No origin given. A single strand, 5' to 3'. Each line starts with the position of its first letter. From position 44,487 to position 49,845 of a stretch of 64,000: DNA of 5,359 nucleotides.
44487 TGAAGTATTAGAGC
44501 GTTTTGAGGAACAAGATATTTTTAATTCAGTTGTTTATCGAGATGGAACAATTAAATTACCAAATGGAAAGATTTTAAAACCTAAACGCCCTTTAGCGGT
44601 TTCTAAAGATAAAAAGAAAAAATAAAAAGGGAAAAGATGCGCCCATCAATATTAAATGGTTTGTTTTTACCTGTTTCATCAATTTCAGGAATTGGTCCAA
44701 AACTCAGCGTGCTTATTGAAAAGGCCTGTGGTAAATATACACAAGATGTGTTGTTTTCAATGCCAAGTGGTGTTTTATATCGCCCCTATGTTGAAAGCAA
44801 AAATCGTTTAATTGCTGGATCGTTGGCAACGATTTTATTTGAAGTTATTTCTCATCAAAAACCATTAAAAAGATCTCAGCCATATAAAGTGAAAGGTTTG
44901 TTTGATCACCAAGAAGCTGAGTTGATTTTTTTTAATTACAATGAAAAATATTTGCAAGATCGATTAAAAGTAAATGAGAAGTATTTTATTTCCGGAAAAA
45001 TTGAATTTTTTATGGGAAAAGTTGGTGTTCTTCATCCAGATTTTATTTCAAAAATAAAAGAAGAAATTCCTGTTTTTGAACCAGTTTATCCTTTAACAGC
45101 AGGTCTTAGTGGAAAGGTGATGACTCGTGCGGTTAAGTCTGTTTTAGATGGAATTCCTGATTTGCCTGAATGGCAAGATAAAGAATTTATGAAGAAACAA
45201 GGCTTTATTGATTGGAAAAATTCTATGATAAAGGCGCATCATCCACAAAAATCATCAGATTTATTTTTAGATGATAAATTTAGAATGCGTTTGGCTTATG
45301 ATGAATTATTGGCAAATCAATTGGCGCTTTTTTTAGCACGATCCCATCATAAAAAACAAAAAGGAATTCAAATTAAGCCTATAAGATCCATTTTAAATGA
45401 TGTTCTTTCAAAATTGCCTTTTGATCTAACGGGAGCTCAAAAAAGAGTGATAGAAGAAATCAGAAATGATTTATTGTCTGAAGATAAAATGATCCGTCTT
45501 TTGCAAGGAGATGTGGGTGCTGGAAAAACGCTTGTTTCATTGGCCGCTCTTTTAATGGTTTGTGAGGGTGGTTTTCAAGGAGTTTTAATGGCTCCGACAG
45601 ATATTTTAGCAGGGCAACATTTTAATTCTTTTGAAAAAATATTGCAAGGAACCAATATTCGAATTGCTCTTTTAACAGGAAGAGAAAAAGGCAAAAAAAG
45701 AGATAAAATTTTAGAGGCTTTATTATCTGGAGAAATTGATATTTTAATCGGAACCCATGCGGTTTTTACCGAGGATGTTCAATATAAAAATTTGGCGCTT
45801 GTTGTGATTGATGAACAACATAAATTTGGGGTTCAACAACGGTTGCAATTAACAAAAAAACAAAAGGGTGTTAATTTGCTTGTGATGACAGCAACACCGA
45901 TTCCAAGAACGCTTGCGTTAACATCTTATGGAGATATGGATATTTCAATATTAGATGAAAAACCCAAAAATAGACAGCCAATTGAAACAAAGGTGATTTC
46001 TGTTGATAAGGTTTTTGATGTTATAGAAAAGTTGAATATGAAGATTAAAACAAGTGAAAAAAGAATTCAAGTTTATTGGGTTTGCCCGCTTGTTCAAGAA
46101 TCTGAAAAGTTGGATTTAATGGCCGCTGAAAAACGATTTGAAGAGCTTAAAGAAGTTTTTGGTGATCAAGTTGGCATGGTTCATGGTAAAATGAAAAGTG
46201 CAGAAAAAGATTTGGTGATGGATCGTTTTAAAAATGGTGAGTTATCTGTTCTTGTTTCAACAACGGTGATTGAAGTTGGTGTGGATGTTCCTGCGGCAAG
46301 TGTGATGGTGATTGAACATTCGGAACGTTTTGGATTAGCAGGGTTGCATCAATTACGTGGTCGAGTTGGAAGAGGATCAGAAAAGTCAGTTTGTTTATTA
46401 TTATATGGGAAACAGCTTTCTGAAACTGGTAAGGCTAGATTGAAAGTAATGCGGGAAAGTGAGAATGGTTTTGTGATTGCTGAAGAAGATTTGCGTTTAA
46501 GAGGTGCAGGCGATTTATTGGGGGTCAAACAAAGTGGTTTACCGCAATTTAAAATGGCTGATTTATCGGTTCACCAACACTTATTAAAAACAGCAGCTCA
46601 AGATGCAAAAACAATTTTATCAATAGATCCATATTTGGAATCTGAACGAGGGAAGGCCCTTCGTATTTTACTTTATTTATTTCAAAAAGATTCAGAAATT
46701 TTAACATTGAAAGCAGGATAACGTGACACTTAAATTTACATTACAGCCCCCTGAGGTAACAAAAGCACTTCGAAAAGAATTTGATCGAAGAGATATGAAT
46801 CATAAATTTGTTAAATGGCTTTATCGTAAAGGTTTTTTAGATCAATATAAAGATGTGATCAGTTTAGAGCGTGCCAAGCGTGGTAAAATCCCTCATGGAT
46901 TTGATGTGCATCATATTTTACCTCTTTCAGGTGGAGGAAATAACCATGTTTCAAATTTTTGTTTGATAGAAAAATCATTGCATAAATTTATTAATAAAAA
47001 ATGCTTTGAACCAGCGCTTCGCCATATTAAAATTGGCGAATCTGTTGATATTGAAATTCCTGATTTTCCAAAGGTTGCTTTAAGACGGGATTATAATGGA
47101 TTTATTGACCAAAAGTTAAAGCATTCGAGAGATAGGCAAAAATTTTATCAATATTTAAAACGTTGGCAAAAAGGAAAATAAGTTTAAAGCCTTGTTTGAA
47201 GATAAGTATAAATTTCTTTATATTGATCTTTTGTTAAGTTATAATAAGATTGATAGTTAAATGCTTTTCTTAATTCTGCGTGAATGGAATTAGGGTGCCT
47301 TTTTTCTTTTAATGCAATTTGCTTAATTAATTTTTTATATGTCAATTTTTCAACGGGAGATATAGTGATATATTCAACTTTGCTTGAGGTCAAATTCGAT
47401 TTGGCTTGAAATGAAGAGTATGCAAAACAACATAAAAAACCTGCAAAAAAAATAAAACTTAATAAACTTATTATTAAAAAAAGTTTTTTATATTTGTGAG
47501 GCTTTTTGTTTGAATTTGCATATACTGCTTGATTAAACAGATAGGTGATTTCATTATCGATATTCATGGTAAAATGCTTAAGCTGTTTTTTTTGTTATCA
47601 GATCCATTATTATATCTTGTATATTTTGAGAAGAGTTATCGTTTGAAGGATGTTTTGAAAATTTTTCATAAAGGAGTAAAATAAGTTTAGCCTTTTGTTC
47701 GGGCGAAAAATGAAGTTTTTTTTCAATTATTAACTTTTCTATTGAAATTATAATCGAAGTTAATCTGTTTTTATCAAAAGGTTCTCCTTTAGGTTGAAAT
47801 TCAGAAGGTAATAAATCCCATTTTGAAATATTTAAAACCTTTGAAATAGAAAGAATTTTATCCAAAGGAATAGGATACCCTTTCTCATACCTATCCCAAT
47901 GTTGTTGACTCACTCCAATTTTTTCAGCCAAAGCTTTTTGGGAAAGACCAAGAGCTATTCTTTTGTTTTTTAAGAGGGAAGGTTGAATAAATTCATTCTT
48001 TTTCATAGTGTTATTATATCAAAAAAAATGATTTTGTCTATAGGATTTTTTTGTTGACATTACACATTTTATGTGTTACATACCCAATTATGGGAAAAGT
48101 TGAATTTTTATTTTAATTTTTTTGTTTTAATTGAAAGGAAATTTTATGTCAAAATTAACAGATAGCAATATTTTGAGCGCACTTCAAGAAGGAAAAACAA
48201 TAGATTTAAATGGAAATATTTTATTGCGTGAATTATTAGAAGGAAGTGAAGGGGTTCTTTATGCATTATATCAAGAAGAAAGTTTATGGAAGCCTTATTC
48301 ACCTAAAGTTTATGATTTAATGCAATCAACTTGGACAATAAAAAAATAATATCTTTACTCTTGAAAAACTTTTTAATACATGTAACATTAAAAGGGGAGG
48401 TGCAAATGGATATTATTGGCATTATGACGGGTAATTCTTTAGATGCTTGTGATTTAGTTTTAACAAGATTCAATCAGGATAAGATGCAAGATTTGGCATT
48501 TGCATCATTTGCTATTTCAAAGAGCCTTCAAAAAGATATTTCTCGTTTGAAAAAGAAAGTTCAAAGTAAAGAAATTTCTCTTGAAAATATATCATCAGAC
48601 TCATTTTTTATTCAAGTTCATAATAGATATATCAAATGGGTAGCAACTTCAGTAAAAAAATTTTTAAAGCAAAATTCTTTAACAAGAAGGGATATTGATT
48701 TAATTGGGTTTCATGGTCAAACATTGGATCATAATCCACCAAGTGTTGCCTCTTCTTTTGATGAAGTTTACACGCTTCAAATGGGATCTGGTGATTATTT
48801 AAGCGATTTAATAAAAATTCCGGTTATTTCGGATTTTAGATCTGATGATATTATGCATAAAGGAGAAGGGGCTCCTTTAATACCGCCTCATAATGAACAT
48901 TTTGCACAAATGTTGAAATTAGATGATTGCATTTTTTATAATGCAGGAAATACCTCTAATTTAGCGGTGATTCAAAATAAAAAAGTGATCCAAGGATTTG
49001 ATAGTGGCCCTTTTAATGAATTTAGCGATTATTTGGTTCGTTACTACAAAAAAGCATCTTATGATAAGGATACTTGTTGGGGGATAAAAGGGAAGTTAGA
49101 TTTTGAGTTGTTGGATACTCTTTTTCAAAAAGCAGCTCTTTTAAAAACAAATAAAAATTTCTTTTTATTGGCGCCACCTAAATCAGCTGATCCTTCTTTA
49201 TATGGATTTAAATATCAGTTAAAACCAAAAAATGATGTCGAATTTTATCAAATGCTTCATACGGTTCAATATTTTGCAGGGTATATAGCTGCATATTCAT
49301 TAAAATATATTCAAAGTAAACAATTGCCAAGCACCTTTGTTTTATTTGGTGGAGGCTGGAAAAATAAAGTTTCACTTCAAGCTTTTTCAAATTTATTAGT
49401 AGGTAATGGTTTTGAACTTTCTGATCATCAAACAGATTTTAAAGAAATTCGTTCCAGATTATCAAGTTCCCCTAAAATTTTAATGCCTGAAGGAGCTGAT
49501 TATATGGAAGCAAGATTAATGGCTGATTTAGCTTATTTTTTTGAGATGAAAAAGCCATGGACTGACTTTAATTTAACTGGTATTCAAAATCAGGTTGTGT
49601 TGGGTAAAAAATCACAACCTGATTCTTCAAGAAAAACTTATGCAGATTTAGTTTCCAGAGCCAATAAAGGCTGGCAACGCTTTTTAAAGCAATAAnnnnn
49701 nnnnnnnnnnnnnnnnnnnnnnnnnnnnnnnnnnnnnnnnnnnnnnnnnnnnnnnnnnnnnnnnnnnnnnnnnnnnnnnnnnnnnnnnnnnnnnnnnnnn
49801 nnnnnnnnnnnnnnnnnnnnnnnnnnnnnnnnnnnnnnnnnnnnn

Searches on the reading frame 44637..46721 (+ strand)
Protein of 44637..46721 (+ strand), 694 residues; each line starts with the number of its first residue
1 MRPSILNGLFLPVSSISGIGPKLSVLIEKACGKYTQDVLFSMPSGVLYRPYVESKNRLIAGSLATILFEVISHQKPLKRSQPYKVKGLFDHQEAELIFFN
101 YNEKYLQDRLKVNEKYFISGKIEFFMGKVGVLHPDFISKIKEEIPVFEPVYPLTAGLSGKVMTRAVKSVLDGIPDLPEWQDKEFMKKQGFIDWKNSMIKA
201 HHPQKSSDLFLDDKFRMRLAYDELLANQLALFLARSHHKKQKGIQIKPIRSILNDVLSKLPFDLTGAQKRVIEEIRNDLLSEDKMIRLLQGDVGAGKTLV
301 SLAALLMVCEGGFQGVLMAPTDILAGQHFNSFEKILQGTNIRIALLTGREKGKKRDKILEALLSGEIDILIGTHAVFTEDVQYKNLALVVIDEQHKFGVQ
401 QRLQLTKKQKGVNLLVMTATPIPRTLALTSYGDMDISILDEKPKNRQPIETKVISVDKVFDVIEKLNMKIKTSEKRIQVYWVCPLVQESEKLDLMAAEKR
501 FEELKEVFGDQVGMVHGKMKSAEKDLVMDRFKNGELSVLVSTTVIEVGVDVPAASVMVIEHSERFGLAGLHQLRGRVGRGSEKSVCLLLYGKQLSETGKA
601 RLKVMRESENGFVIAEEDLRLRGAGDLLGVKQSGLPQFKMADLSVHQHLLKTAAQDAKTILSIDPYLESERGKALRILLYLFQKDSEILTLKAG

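Call 16: search_protein_families(library=pfam, proteins=[window:44637-46721:+], max_evalue=0.001)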
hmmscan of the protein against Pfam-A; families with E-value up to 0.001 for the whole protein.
window:44637-46721:+ (694 aa): 8 families
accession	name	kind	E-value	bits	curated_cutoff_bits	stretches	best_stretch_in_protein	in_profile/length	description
PF00270.35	DEAD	-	8.8e-24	84.6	26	1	267-426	3-164/167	DEAD/DEAH box helicase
PF00271.37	Helicase_C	-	1.2e-22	80.6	23.5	1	472-579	11-108/110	Helicase conserved C-terminal domain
PF04851.21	ResIII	-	8.3e-11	42.5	22.5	1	264-421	4-162/164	Type III restriction enzyme, res subunit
PF19833.4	RecG_dom3_C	-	3.1e-10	40.4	26.8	1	609-671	2-65/87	ATP-dependent DNA helicase RecG, domain 3, C-terminal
PF17191.10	RecG_wedge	-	6.8e-08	32.7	23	1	88-169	76-158/162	RecG wedge domain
PF00176.29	SNF2-rel_dom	-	3.4e-06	26.8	24.9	1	288-426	21-168/290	SNF2-related domain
PF22590.2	Cas3-like_C_2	-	0.00022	21.9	27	1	498-580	16-104/106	CRISPR-associated nuclease/helicase Cas3, C-terminal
PF13604.12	AAA_30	-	0.00034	20.9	27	1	267-410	5-113/191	AAA domain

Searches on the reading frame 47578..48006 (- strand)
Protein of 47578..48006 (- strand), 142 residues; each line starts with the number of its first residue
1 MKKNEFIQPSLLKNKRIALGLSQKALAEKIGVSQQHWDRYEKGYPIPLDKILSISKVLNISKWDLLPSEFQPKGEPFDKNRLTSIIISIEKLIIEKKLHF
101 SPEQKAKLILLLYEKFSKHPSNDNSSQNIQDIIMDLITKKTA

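Call 16: search_protein_families(library=pfam, proteins=[window:47578-48006:-], max_evalue=0.001)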
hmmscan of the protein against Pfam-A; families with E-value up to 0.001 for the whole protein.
window:47578-48006:- (142 aa): 5 families
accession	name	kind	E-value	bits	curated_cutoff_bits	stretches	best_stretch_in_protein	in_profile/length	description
PF01381.28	HTH_3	-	4.2e-11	43.2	23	1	12-61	1-51/55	Helix-turn-helix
PF13560.12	HTH_31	-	7e-06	26.7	27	1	12-45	6-39/64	Helix-turn-helix domain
PF13443.12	HTH_26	-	0.00015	22.4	22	1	15-66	5-58/63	Cro/C1-type HTH DNA-binding domain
PF15943.11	YdaS_toxin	-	0.00042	20.5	30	1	22-68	10-59/65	Bacterial toxin YdaS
PF12844.13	HTH_19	-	0.00052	20.3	30.2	1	11-62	3-55/64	Helix-turn-helix domain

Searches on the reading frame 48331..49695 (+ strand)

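Call 16: search_protein_families(library=pfam, proteins=[window:48331-49695:+], max_evalue=0.001)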
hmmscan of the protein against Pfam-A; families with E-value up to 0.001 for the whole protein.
window:48331-49695:+ (454 aa): 1 family
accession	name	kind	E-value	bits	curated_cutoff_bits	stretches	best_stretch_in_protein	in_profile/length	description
PF03702.20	AnmK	-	3e-44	152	24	1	28-362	3-317/367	Anhydro-N-acetylmuramic acid kinase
